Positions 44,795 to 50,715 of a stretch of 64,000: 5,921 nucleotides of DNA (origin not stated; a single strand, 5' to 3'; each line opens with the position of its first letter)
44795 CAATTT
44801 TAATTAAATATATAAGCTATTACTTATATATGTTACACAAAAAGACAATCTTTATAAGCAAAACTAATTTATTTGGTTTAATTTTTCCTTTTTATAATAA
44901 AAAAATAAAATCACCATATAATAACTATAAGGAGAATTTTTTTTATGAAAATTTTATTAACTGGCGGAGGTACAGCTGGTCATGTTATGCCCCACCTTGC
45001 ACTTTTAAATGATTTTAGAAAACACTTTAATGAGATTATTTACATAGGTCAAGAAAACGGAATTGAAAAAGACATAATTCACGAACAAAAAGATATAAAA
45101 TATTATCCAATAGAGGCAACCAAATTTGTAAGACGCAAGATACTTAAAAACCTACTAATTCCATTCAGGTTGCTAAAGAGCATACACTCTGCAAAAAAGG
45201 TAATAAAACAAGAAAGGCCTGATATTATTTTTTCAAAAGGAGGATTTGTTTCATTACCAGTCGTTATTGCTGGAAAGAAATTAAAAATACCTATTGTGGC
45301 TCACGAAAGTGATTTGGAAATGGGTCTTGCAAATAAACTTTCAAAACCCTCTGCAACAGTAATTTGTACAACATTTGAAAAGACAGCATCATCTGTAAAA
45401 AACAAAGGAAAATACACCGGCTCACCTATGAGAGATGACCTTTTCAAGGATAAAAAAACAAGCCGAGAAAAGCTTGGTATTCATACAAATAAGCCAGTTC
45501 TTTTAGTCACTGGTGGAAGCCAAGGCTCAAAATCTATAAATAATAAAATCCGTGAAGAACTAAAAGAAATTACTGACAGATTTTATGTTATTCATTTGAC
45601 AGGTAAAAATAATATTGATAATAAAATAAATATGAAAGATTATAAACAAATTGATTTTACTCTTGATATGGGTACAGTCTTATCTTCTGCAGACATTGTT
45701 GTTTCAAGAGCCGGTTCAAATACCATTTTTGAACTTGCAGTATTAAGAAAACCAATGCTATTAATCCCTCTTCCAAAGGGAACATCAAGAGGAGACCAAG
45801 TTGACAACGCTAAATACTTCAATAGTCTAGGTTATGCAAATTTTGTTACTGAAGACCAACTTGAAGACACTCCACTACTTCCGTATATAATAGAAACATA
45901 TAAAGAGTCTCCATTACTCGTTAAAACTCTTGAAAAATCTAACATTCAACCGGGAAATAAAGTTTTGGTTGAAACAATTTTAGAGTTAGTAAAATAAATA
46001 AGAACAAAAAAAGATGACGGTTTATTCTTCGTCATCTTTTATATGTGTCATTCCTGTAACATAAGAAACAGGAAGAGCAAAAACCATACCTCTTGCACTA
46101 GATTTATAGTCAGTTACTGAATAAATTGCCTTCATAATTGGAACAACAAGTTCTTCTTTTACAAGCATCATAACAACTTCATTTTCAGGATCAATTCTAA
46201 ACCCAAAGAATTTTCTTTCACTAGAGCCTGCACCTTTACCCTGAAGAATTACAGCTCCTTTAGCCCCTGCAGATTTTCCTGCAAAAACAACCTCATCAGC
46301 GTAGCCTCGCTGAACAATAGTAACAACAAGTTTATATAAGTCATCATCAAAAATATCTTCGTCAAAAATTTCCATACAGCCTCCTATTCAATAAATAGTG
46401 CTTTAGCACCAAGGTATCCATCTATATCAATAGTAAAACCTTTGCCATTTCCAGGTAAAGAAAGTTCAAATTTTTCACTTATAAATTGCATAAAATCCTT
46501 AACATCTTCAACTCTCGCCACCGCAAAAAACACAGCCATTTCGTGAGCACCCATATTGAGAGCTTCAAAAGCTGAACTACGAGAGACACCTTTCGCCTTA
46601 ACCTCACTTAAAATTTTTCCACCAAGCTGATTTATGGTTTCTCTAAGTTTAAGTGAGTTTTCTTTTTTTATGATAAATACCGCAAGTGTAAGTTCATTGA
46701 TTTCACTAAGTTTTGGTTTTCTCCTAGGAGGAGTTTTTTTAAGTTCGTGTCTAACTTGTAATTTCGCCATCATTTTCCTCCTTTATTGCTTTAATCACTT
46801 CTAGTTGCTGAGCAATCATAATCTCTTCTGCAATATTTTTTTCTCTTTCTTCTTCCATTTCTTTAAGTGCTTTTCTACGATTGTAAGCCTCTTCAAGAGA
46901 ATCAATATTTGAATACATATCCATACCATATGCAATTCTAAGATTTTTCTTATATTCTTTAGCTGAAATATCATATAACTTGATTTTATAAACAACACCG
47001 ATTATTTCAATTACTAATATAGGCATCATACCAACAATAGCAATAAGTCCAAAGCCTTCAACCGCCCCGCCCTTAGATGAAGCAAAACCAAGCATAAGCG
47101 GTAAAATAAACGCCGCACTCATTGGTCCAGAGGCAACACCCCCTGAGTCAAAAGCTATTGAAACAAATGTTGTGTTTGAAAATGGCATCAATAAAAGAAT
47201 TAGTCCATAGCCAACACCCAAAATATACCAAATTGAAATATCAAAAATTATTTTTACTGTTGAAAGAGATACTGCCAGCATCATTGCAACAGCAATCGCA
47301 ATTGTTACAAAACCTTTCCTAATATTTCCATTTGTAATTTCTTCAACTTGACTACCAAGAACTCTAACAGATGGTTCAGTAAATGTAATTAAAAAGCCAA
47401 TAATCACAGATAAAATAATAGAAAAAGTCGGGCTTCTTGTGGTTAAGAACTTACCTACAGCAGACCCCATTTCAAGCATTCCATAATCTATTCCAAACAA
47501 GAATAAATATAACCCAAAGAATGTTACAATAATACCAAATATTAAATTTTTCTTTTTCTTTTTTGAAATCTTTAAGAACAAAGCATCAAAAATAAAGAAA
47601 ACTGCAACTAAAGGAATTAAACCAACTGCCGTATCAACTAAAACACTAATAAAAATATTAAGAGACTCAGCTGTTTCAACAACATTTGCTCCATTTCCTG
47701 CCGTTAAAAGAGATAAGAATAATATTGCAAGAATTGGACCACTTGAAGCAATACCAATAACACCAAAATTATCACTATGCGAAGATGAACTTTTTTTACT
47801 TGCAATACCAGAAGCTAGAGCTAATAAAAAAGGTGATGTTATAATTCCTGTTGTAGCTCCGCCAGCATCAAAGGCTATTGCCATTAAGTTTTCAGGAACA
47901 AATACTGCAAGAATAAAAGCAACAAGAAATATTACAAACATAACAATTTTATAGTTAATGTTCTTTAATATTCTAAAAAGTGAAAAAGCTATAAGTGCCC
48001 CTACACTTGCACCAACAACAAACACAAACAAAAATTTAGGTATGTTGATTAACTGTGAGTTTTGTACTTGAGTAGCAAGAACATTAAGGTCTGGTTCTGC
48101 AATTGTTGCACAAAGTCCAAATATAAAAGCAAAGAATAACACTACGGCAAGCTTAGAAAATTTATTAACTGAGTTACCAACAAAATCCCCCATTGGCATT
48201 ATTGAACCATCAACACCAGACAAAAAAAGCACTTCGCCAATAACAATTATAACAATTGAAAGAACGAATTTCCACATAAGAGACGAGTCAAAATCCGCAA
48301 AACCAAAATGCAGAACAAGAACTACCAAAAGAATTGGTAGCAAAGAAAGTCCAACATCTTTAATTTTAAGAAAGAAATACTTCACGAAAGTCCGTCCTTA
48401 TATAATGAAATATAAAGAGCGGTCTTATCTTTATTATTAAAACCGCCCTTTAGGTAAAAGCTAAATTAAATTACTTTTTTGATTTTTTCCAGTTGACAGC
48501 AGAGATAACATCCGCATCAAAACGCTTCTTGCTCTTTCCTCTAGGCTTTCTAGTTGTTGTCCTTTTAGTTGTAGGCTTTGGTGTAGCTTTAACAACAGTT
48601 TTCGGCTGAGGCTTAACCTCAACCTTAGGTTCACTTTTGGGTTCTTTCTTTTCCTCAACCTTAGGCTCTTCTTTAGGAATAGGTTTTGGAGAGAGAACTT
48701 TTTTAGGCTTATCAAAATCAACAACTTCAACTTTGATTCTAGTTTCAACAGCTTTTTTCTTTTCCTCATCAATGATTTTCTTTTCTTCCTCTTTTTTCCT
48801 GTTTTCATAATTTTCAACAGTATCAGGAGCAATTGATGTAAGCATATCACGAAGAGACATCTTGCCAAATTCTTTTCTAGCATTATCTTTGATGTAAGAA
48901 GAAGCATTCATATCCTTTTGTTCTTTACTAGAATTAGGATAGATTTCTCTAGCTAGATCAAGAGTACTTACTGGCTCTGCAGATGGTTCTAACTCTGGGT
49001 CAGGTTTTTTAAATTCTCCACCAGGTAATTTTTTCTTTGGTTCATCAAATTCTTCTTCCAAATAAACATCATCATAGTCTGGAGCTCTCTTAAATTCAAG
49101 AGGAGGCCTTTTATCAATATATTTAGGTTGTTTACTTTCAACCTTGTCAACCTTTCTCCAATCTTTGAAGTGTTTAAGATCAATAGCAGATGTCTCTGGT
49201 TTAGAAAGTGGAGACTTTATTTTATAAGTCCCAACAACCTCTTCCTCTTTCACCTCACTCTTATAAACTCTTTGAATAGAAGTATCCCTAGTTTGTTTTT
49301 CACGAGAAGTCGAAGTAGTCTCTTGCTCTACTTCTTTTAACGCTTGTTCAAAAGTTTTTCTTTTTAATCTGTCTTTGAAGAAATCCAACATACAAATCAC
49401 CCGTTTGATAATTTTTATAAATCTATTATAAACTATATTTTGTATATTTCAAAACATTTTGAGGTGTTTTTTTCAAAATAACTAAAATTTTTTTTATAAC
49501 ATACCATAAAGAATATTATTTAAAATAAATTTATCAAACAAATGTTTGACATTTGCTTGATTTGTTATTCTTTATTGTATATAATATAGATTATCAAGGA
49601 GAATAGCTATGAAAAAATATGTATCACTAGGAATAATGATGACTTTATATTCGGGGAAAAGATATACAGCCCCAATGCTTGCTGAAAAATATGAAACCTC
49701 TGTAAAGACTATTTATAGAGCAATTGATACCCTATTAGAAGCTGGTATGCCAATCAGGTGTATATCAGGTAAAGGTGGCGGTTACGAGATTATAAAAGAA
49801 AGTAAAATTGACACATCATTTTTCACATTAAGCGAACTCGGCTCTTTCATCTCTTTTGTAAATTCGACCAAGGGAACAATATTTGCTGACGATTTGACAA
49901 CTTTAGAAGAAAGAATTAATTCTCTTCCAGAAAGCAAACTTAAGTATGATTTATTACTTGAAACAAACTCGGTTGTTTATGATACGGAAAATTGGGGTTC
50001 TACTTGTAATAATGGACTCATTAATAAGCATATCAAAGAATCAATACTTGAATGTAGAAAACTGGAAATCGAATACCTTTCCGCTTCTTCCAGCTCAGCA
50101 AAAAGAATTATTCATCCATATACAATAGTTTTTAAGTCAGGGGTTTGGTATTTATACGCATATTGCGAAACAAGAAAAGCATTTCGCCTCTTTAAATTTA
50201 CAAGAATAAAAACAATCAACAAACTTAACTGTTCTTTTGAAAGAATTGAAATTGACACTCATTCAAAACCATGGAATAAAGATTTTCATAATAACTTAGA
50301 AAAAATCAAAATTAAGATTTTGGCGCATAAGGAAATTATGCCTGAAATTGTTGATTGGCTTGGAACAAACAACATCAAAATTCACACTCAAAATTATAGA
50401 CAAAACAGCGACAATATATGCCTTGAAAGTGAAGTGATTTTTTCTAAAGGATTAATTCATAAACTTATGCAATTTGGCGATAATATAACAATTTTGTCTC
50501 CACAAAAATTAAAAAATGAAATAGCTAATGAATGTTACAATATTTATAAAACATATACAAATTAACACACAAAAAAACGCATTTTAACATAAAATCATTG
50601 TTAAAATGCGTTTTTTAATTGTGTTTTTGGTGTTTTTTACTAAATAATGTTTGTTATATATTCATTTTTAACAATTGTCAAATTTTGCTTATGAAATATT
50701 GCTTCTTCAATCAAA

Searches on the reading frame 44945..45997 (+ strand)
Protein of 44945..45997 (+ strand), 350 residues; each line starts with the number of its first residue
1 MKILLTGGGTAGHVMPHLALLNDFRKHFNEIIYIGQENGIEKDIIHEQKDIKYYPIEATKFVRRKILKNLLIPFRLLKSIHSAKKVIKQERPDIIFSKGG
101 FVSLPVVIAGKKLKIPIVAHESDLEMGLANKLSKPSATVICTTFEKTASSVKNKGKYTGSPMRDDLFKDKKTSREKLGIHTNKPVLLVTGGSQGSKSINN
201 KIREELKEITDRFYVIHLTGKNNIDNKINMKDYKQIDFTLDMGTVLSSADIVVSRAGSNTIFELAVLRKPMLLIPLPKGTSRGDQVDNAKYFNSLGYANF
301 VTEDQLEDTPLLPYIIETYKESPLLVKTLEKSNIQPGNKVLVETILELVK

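Call 11: search_protein_families(library=pfam, proteins=[window:44945-45997:+], max_evalue=0.001)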
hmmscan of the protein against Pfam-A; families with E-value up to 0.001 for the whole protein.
window:44945-45997:+ (350 aa): 4 families
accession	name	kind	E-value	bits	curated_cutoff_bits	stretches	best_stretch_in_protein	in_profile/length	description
PF03033.26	Glyco_transf_28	-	3.1e-34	118.5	26.2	1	3-139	1-136/139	Glycosyltransferase family 28 N-terminal domain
PF04101.22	Glyco_tran_28_C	-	1.2e-30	107.1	22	1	185-322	1-144/166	Glycosyltransferase family 28 C-terminal domain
PF13528.12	Glyco_trans_1_3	-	9.8e-07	28.7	25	1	134-308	155-311/322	Glycosyl transferase family 1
PF02350.25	Epimerase_2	-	8.8e-05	22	30.6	1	80-274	56-284/347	UDP-N-acetylglucosamine 2-epimerase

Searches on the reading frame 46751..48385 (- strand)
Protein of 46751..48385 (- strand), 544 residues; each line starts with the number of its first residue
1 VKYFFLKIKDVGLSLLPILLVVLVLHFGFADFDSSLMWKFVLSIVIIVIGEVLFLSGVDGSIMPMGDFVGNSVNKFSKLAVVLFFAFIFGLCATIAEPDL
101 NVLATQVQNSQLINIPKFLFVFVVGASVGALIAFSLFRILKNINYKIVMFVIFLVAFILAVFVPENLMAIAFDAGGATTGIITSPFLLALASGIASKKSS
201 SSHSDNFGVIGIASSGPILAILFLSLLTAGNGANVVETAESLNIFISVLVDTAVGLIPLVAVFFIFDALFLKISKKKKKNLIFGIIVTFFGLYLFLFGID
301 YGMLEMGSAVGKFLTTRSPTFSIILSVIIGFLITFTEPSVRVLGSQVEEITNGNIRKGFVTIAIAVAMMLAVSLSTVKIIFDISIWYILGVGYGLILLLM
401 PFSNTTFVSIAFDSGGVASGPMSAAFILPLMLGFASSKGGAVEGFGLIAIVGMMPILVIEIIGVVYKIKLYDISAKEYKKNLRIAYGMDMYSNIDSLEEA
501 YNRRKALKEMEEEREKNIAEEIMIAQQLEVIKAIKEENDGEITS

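Call 11: search_protein_families(library=pfam, proteins=[window:46751-48385:-], max_evalue=0.001)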
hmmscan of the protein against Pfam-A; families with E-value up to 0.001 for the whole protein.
window:46751-48385:- (544 aa): 1 family
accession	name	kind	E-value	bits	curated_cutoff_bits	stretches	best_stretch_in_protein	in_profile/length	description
PF07556.16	DUF1538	-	4.7e-109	363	22.6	2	18-226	1-210/211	Protein of unknown function (DUF1538)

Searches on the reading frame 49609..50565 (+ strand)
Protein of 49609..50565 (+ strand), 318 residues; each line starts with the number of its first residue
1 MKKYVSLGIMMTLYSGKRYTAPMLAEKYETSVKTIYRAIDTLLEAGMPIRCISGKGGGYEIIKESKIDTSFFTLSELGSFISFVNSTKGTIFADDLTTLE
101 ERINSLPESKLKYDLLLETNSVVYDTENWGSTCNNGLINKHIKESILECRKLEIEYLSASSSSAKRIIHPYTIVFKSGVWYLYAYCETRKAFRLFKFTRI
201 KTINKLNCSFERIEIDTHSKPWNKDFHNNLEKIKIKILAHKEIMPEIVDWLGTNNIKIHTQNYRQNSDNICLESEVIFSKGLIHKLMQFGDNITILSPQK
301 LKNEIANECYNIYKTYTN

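Call 11: search_protein_families(library=pfam, proteins=[window:49609-50565:+], max_evalue=0.001)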
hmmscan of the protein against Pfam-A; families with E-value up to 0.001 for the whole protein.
window:49609-50565:+ (318 aa): 3 families
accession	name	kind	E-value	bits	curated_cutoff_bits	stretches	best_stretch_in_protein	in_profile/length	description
PF13280.12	WYL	-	6.7e-19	68.1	21.8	1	141-203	5-68/70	WYL domain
PF08279.18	HTH_11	-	4.7e-07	30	25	1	11-59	7-54/55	HTH domain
PF25583.1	WCX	-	0.00045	21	23.9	1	232-308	2-71/76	WCX domain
